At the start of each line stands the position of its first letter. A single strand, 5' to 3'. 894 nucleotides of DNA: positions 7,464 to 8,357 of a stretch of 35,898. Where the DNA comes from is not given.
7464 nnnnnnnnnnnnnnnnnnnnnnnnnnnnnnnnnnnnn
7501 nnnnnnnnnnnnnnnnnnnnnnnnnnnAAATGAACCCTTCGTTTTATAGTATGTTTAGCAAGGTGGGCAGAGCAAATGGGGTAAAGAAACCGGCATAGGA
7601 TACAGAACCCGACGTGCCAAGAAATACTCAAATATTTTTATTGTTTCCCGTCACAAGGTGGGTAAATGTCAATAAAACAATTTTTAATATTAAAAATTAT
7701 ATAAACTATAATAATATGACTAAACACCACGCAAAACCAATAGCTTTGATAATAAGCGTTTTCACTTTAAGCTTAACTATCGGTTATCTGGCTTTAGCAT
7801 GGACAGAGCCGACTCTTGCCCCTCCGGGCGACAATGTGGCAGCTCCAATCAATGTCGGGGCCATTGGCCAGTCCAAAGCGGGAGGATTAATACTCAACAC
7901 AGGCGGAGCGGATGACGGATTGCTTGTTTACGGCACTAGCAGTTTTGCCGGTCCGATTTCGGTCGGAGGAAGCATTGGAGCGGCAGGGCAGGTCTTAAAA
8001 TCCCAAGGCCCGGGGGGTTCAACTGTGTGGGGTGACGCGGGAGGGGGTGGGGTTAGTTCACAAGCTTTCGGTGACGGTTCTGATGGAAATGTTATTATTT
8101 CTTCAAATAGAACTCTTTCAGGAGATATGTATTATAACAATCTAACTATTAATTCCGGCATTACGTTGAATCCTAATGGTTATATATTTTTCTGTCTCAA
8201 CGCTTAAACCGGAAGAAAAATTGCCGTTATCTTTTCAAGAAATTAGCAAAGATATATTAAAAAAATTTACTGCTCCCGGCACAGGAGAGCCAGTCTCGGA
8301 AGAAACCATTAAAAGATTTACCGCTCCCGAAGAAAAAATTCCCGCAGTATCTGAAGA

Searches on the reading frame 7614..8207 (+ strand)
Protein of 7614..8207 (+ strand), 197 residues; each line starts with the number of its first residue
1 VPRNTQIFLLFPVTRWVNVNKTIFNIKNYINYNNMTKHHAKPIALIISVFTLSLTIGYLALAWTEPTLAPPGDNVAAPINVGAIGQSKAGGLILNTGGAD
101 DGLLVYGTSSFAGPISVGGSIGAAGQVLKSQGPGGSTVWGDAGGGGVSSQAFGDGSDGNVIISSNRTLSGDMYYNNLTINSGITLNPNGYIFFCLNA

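Call 5: search_protein_families(library=pfam, proteins=[window:7614-8207:+], max_evalue=0.01)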
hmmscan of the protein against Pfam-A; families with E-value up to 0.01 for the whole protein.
window:7614-8207:+ (197 aa): 0 families

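Call 62: search_protein_families(library=phrogs, proteins=[window:7716-8207:+], max_evalue=0.01)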
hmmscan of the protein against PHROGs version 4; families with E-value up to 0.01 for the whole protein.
window:7716-8207:+ (163 aa): 0 families

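Call 80: search_protein_families(library=pfam, proteins=[window:7716-8207:+], max_evalue=0.1)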
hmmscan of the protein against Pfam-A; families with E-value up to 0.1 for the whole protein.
window:7716-8207:+ (163 aa): 0 families
